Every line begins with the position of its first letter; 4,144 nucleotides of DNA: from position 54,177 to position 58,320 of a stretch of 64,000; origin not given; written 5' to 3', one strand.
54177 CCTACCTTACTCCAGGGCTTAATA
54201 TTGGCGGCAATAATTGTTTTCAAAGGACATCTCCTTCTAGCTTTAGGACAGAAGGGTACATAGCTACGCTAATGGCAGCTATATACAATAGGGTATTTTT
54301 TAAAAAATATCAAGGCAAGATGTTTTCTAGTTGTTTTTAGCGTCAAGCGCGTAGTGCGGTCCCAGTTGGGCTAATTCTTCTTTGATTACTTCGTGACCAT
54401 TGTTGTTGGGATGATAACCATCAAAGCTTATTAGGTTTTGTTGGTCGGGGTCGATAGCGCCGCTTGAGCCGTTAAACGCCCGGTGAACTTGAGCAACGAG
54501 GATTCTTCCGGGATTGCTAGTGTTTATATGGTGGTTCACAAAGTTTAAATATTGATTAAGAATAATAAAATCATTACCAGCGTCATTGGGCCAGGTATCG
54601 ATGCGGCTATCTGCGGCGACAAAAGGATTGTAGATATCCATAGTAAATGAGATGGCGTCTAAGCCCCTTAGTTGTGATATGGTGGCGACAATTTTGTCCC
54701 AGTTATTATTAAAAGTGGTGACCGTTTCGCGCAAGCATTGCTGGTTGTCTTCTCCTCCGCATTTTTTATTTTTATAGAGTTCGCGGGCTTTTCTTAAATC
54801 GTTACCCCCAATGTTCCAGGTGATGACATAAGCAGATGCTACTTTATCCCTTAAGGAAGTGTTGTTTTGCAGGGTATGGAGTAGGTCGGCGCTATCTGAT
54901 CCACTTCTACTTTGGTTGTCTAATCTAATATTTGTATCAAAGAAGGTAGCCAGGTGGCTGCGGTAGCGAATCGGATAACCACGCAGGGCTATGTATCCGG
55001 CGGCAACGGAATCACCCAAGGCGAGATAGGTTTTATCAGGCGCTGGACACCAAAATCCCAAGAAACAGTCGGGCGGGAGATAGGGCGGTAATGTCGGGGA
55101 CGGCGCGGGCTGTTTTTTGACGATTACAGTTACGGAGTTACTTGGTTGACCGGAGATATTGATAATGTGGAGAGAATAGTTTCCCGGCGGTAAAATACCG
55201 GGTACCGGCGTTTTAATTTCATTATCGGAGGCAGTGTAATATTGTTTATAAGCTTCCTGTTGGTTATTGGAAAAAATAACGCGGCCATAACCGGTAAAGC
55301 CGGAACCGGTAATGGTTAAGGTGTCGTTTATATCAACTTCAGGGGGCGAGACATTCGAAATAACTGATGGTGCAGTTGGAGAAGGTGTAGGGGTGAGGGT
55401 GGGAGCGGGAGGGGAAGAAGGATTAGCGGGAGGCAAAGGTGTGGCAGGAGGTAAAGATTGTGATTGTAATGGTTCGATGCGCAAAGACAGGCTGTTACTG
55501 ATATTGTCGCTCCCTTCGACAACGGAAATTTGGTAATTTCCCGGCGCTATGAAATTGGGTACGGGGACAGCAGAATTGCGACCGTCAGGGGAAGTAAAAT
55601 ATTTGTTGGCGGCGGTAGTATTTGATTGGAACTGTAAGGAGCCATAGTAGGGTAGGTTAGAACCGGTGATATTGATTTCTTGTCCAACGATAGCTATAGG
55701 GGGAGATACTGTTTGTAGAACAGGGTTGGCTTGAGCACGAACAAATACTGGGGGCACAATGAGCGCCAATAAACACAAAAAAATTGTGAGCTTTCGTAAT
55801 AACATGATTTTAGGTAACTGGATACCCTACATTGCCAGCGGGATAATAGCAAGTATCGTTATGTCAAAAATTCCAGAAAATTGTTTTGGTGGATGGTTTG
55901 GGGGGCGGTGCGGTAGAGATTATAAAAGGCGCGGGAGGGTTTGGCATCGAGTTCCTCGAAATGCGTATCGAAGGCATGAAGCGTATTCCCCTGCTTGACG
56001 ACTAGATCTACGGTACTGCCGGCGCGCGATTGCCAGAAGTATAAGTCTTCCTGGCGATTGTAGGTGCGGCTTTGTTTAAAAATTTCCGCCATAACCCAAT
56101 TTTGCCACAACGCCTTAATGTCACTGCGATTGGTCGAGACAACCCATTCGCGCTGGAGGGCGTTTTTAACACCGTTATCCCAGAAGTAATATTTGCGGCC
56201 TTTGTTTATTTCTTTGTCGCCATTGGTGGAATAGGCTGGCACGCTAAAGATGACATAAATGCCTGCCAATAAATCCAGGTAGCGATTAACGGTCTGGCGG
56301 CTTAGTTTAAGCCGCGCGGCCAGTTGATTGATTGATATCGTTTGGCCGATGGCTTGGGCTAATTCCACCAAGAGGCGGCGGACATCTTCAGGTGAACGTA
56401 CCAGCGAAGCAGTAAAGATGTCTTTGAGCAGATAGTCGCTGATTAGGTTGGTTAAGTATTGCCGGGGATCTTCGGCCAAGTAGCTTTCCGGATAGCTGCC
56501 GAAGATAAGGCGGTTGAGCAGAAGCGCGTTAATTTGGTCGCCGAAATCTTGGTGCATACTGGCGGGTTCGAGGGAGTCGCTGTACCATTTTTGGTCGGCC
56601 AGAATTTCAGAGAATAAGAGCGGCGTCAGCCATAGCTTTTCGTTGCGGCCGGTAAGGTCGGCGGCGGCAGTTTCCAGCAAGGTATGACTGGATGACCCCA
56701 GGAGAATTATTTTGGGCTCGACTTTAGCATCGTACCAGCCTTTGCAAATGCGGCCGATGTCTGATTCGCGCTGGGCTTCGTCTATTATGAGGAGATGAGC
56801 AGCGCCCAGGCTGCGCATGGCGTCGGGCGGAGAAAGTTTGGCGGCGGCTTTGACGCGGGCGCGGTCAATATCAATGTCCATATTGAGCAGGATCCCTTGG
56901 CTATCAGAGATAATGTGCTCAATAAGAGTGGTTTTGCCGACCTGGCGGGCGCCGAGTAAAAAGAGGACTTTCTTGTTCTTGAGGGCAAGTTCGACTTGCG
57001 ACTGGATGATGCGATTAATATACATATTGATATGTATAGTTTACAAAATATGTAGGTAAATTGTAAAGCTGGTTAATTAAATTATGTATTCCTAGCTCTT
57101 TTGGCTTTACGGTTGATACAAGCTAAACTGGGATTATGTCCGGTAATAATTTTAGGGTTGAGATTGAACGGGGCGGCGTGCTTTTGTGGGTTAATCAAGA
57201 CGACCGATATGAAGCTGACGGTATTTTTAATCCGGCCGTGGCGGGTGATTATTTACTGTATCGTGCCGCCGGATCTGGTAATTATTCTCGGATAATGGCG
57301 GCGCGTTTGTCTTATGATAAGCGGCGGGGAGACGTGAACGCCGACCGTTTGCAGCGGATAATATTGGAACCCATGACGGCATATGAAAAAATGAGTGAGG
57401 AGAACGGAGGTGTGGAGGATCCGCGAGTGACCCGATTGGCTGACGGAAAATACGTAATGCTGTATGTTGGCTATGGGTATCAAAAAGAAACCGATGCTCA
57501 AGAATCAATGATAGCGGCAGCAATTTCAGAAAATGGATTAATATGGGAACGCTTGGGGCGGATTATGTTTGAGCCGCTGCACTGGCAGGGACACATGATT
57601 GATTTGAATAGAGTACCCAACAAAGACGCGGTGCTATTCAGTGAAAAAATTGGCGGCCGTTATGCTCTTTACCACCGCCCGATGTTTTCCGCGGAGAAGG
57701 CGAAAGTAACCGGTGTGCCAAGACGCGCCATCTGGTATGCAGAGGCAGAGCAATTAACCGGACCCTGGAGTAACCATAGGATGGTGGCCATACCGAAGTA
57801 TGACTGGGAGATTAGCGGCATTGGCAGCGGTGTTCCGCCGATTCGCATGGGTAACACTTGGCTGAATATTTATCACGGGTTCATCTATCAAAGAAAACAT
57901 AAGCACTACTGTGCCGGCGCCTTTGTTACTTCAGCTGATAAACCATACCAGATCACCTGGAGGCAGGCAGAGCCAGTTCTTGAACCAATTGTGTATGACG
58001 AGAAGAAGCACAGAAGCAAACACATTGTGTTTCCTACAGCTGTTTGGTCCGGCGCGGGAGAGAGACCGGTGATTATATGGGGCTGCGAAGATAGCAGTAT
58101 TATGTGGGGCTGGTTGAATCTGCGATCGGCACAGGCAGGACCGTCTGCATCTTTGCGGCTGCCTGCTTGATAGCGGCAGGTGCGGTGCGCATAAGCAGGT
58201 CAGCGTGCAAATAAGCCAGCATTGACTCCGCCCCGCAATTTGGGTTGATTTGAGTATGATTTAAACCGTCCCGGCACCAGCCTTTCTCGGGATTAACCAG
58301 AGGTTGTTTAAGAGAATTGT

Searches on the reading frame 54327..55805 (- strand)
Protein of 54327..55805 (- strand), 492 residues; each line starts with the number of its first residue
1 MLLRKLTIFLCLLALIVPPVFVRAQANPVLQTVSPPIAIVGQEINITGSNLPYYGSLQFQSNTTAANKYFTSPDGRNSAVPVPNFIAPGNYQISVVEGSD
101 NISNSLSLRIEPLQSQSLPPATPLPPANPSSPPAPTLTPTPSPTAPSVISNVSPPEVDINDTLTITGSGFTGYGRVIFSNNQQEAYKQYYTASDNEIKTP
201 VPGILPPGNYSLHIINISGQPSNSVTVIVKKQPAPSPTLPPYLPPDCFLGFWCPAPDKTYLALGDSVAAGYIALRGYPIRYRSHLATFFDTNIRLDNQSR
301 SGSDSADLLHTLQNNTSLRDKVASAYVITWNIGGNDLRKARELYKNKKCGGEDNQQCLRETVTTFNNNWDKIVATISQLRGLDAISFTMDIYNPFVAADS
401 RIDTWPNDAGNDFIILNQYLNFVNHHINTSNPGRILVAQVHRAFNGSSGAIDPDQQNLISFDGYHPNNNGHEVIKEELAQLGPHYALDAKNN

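Call 6: search_protein_families(library=pfam, proteins=[window:54327-55805:-], max_evalue=0.1)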
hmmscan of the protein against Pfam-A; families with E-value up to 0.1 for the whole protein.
window:54327-55805:- (492 aa): 4 families
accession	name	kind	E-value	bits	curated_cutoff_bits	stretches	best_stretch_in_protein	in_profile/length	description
PF00657.28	Lipase_GDSL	-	2.6e-06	28.2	23.6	1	260-477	1-207/208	GDSL-like Lipase/Acylhydrolase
PF13472.12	Lipase_GDSL_2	-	5e-05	24.3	32.9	1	262-472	1-177/178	GDSL-like Lipase/Acylhydrolase family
PF09118.17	GO-like_E_set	-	0.0051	17.5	25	0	199-228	71-99/100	Galactose oxidase-like, Early set domain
PF11288.14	DUF3089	-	0.019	14.9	23.4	1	306-358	109-158/207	Protein of unknown function (DUF3089)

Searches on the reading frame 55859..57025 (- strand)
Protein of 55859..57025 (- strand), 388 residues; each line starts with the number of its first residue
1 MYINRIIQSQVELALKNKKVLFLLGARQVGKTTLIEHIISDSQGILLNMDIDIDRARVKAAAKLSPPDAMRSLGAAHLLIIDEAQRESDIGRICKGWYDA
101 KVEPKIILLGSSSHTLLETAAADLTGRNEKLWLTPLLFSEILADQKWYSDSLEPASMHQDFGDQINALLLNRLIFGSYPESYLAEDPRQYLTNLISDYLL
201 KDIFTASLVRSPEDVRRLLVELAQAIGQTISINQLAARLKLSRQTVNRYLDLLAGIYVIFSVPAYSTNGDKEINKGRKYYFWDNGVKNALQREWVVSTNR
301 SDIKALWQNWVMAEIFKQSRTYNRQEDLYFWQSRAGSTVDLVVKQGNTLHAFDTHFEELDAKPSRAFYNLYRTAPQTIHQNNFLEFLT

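Call 6: search_protein_families(library=pfam, proteins=[window:55859-57025:-], max_evalue=0.1)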
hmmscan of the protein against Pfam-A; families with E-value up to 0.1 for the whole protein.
window:55859-57025:- (388 aa): 20 families
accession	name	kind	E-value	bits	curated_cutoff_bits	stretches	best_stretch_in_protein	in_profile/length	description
PF13635.12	DUF4143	-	7.3e-29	101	28.1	1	201-352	2-155/160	Domain of unknown function (DUF4143)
PF13173.12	AAA_14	-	2.1e-21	76.7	27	1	18-142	2-129/129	AAA domain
PF08279.18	HTH_11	-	1.4e-05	25.3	25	1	218-256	5-42/55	HTH domain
PF12802.13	MarR_2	-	0.00019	21.9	27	1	217-253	9-44/61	MarR family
PF13412.12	HTH_24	-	0.00023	21.1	21.9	1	229-251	17-39/48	Winged helix-turn-helix DNA-binding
PF02796.21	HTH_7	-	0.0017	18.9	23.8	1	229-250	21-42/45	Helix-turn-helix domain of resolvase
PF00392.27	GntR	-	0.0027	17.7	27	1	214-260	8-55/64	Bacterial regulatory proteins, gntR family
PF13401.12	AAA_22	-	0.0054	17.5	27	0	17-41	4-28/130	AAA domain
PF25201.1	nSTAND6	-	0.012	16.1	27.7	1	13-43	13-43/148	Novel STAND NTPase 6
PF20720.3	nSTAND3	-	0.018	15.2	27.2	1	13-40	12-39/155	Novel STAND NTPase 3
PF13551.12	HTH_29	-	0.024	15.2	28.1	1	231-252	14-35/64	Winged helix-turn helix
PF01637.24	ATPase_2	-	0.031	14.5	33.2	0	16-42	18-44/225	ATPase domain predominantly from Archaea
PF01047.28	MarR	-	0.032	14.6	24.6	1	217-253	7-41/59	MarR family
PF01381.28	HTH_3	-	0.04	14.4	23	0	229-249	9-29/55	Helix-turn-helix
PF00503.26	G-alpha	-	0.042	13.4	48.8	0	295-333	108-146/333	G-protein alpha subunit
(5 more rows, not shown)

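Call 94: search_protein_families(library=phrogs, proteins=[window:55859-57025:-], max_evalue=0.01)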
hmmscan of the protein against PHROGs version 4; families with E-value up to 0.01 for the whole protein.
window:55859-57025:- (388 aa): 0 families

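Call 95: search_protein_families(library=padloc, proteins=[window:55859-57025:-], max_evalue=0.01)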
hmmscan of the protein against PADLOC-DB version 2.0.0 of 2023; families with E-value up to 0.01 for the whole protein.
window:55859-57025:- (388 aa): 9 families
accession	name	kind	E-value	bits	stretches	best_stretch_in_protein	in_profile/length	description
PDLC04789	PDC-S01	-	4.9e-95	316.7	1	1-387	1-373/375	-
PDLC04790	PDC-S01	-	2.2e-59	199.3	1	2-348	11-359/422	-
PDLC04787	PDC-S01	-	1.5e-40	137.3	1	2-352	10-353/412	-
PDLC04791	PDC-S01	-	7.7e-26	88.7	1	13-355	14-350/395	-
PDLC04788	PDC-S01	-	7.4e-18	62.7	1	14-349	15-375/448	-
PDLC04786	PDC-S01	-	1.5e-13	48.3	1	16-355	18-385/439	-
PDLC04792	PDC-S01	-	2.3e-07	27.8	1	4-62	3-63/452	-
PDLC04133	mad1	-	0.0043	15.3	0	228-251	4-27/60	mads_1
PDLC01852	CARF3--CARF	-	0.0071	14.3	0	202-256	131-184/208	-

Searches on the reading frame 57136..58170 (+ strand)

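Call 80: search_protein_families(library=pfam, proteins=[window:57136-58170:+], max_evalue=0.00001)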
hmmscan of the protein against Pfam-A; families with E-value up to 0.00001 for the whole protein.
window:57136-58170:+ (344 aa): 1 family
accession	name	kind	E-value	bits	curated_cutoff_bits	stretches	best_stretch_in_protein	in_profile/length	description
PF04041.19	Glyco_hydro_130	-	7.9e-20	71.5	26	1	30-323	35-305/320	beta-1,4-mannooligosaccharide phosphorylase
